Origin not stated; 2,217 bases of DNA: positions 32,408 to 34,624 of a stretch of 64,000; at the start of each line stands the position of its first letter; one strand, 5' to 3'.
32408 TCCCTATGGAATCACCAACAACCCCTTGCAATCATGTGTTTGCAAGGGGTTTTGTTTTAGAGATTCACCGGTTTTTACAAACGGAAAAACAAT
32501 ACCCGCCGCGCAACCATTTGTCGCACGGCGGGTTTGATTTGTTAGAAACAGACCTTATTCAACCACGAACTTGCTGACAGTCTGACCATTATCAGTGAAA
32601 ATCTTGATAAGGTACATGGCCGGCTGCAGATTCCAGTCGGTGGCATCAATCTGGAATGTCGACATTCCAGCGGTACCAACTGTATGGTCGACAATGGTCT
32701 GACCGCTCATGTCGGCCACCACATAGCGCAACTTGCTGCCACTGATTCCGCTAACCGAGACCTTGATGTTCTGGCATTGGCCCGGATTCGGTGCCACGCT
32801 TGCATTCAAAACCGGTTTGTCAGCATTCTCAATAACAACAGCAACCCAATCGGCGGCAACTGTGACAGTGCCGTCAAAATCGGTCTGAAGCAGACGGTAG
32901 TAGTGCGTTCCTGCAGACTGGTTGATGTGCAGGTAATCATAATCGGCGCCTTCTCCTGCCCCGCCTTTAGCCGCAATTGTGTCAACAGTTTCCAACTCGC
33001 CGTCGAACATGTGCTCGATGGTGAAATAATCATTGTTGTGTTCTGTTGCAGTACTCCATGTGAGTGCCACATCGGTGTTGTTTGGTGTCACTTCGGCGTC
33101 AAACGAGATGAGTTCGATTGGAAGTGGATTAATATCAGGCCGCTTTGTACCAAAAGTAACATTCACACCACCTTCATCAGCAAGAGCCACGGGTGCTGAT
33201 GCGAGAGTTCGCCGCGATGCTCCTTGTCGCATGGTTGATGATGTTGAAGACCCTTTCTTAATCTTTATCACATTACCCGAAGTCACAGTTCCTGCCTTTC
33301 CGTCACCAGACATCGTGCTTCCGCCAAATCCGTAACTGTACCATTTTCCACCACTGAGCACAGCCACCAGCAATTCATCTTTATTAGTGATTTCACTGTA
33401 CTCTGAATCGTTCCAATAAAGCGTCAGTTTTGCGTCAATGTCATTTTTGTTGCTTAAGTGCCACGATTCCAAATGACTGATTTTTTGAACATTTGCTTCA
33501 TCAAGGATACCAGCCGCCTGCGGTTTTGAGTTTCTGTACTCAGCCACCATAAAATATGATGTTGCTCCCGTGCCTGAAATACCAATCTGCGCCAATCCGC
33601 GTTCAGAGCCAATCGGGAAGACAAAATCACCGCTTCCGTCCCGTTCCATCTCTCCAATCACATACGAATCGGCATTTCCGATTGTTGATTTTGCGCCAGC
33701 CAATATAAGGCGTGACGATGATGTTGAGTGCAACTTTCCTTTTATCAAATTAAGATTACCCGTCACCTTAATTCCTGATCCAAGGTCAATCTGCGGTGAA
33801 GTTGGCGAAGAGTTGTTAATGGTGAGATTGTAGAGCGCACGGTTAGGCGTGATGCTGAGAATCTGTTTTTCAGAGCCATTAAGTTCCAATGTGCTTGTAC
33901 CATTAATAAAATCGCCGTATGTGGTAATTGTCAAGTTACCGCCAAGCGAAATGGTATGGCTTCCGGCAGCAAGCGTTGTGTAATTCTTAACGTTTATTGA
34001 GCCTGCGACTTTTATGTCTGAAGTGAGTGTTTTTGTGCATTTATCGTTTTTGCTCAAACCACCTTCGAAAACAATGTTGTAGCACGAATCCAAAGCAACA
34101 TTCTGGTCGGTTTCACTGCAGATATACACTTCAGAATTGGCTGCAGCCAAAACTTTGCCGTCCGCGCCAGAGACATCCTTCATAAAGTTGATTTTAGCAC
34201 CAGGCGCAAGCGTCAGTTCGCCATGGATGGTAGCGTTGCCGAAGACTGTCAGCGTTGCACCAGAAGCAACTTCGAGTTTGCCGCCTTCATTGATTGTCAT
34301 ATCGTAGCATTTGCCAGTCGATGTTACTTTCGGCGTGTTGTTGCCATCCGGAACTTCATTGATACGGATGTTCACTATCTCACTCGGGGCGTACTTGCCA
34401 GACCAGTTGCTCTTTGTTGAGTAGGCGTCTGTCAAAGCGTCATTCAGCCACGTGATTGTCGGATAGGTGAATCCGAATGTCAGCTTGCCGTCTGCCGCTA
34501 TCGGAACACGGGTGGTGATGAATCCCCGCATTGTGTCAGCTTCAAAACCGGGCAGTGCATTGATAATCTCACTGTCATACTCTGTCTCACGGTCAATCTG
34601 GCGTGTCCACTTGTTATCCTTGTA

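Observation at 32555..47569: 15-kb gene for a 5004-aa T9SS-exported modular fibre/adhesin-like protein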

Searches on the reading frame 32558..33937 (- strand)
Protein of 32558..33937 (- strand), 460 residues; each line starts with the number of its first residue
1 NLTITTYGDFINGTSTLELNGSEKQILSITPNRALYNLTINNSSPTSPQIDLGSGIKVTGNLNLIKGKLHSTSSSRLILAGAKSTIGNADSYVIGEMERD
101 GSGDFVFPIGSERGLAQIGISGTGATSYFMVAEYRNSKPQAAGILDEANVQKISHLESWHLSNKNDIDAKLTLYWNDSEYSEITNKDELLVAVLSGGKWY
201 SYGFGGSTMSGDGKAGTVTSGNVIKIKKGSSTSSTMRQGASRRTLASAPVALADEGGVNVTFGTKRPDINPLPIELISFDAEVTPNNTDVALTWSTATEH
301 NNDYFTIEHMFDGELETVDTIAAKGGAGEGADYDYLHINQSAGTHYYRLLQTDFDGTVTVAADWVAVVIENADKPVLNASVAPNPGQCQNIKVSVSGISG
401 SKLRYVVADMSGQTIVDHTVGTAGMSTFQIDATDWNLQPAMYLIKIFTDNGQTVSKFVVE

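Call 72: predict_structure(alignment_id=A3)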
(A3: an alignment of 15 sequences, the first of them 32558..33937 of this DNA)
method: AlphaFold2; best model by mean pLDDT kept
length: 460 residues; sequences in the alignment: 15
mean_pLDDT: 80.1   pTM: 0.57
mean pLDDT of the five models: 80.1, 79.2, 79.3, 79.2, 78.6
residues with pLDDT >= 90: 165; 70-90: 196; 50-70: 64; < 50: 35
segments of 3 or more residues with pLDDT < 50: 6-9, 210-213, 231-255
pLDDT, mean of each block of 10 residues (from residue 1): 54 78 87 85 90 90 94 90 87 93 91 84 81 73 70 79 87 74 74 85 71 73 80 35 38 62 79 65 86 77 89 89 69 90 88 84 84 70 89 86 90 90 86 91 89 90
secondary structure, 60 per line:
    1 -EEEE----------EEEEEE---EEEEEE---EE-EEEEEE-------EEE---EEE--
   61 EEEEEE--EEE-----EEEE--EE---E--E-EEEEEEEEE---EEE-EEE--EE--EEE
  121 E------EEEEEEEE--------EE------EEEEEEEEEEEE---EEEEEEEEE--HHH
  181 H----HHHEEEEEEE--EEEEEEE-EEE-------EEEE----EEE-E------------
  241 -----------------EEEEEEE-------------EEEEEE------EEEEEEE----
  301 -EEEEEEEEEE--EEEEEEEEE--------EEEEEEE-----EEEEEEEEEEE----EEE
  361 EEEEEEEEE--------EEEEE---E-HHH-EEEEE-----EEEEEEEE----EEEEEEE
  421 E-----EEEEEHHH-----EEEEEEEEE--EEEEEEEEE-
elements in order: E2-5 E16-21 E25-30 E37-42 E50-52 E56-58 E61-66 E69-71 E77-80 E93-101 E105-107 E109-111 E118-121 E128-135 E152-163 E167-175 H178-181 E189-195 E198-204 E206-208 E216-219 E224-226 E258-264 E278-283 E290-296 E302-311 E314-322 E331-337 E343-353 E358-369 E378-382 E392-396 E402-409 E414-421 E427-431 E440-448 E451-459

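Call 74: fold_search(model_id=the predicted structure, library=pdb)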
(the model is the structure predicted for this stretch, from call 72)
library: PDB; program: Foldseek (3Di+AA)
matches with E <= 10: 1792; with E <= 0.001: 309
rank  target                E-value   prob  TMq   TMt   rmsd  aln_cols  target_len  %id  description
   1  7zhj_b                3.4e-08  1.00  0.19  0.10  26.4       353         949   10  Tail tip of siphophage T5 : tip proteins (released 2023-02-08)
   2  9e7m_Ja               3.3e-07  1.00  0.15  0.10  29.5       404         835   11  In situ cryoEM structure of bacteriophage Ur-lambda tail tip complex (released 2025-11-05)
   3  5i99                  4.8e-07  1.00  0.18  0.20  19.3       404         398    9  Crystal structure of mouse CNTN3 Ig5-Fn2 domains (released 2016-08-31)
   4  8hqz_A                5.4e-07  1.00  0.18  0.10  19.4       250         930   17  Baseplate of DT57C bacteriophage in the full state (released 2023-12-13)
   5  8iyk_F                7.1e-07  1.00  0.18  0.11  30.9       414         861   11  Tail tip conformation 1 of phage lambda tail (released 2023-10-18)
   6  8peq_B                7.5e-07  1.00  0.21  0.31  14.3       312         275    9  Complex of diubiquitin-derived artificial binding protein (Affilin) variant Af2 with its target oncofetal fibronectin  (released 2024-06-26)
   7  7mro                  7.5e-07  1.00  0.18  0.25  17.5       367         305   10  Zebrafish CNTN4 FN1-FN3 domains (released 2022-01-05)
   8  8bxr                  7.5e-07  1.00  0.16  0.23  17.1       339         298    8  Titin FnIII-domain I109-I111 (I/A4-A/A6) from the MIR region (released 2023-02-15)
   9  8k35_A                7.9e-07  1.00  0.16  0.10  32.3       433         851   10  Structure of the bacteriophage lambda tail tip complex (released 2023-11-15)
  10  2ibb                  1.1e-06  1.00  0.19  0.38  16.0       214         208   13  Crystal Structure of the First and Second FNIII Domains of Ihog (released 2006-10-24)
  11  6xi3                  1.4e-06  1.00  0.22  0.24  20.4       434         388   10  Crystal structure of tetra-tandem repeat in extending region of large adhesion protein (released 2020-10-14)
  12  7mrk_D                1.5e-06  1.00  0.19  0.27  17.1       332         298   11  Chicken CNTN4 APP complex (released 2022-01-05)
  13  5e55_A                1.6e-06  1.00  0.18  0.25  17.6       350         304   10  Crystal structure of mouse CNTN6 FN1-FN3 domains (released 2016-08-31)
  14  3l5j_B                1.7e-06  1.00  0.16  0.25  17.6       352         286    9  Crystal structure of FnIII domains of human GP130 (Domains 4-6) (released 2010-05-12)
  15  8bnq_B                2.2e-06  1.00  0.16  0.22  19.1       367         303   13  Crystal structure of the FnIII-tandem A84-A86 from the A-band of titin (released 2023-04-12)
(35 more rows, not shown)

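Call 75: search_solved_structures(query=A3, max_evalue=10)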
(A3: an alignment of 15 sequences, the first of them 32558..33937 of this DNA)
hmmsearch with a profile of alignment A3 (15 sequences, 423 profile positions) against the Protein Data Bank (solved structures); distinct sequences matched with E-value up to 10: 11.
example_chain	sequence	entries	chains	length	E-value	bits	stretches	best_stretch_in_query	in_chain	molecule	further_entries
8glk_D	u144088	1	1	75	8.6e-06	27.8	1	342-423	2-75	Endonuclease I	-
8glj_D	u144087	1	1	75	0.006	18.5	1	342-422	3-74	Por secretion system C-terminal sorting domain-containing protein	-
5jvk_A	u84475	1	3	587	0.017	17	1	330-422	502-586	Uncharacterized protein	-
8qb1_A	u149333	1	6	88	0.11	14.3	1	342-422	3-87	Mirolase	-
5m11_A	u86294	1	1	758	0.13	14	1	342-412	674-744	Immunoreactive 84kD antigen PG93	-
6iyt_A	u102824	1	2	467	0.31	12.8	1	87-149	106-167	Type I modular polyketide synthase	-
2r5y_A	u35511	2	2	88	0.81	11.4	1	8-68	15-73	Homeotic protein Sex combs reduced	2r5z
7vrs_A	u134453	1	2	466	0.92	11.3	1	92-144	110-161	Type I modular polyketide synthase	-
7vt1_A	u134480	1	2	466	0.93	11.2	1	92-144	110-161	Type I modular polyketide synthase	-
7b5u_A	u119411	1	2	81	0.95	11.2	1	94-118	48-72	GntR family transcriptional regulator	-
7b5w_A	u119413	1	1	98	1.4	10.6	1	94-118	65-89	GntR family transcriptional regulator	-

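Call 76: search_protein_families(library=pfam, alignment_id=A3, max_evalue=0.1)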
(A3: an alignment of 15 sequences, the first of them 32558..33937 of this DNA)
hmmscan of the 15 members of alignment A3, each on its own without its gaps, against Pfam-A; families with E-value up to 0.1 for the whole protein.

A. member 1, window:32558-33937:- (460 aa): 1 family
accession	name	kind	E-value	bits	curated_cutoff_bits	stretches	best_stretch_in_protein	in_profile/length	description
PF18962.6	Por_Secre_tail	-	4.5e-06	27.3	27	1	383-459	3-75/75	Secretion system C-terminal sorting domain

B. families by the number of members that match (of 15 scanned): 12 families
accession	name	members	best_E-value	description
PF18962.6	Por_Secre_tail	15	1.4e-11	Secretion system C-terminal sorting domain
PF11589.14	DUF3244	2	0.024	Domain of unknown function (DUF3244)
PF01835.25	MG2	1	0.00038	MG2 domain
PF11399.14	DUF3192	1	0.0024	Protein of unknown function (DUF3192)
PF13585.12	CHU_C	1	0.0072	CHU_C Type IX secretion signal domain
PF01203.25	T2SSN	1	0.016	Type II secretion system (T2SS), protein N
PF00118.29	Cpn60_TCP1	1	0.024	TCP-1/cpn60 chaperonin family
PF17895.7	Dicer_N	1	0.033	Giardia Dicer N-terminal domain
PF16814.10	Read-through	1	0.047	Read-through domain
PF24695.1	PITM1-3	1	0.066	PITM 1-3, beta-sandwich domain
PF22633.2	F5_F8_type_C_2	1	0.081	NedA-like, galactose-binding domain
PF07686.23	V-set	1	0.086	Immunoglobulin V-set domain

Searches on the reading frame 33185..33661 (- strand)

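Call 85: search_protein_families(library=pfam, proteins=[window:33185-33661:-], max_evalue=1)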
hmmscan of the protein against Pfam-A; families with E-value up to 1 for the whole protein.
window:33185-33661:- (159 aa): 1 family
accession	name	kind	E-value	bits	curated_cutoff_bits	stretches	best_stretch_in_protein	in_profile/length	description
PF13372.12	Alginate_exp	-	0.14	11.3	25.2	1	53-107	293-349/395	Alginate export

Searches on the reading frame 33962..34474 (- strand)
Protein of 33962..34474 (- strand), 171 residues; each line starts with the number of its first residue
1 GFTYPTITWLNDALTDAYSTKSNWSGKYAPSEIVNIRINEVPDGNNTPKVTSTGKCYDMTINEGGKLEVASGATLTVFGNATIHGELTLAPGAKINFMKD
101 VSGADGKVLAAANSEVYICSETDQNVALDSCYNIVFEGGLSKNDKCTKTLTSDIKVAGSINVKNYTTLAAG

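Call 58: search_protein_families(library=pfam, proteins=[window:33962-34474:-], max_evalue=10)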
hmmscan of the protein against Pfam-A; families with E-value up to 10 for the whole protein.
seq(171 aa): 3 families
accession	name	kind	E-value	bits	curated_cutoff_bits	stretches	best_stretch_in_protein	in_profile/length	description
PF07548.16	ChlamPMP_M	-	0.042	14.3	25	1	65-107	1-35/174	Chlamydia polymorphic membrane protein middle domain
PF18886.6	DUF5649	-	0.063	14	25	1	64-93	1-29/68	Repeats of unknown function (DUF5649)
PF25511.1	Ig_CNNM4_N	-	0.26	11.8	27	1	139-167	60-87/133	Metal transporter CNNM4-like, immunoglobulin-like domain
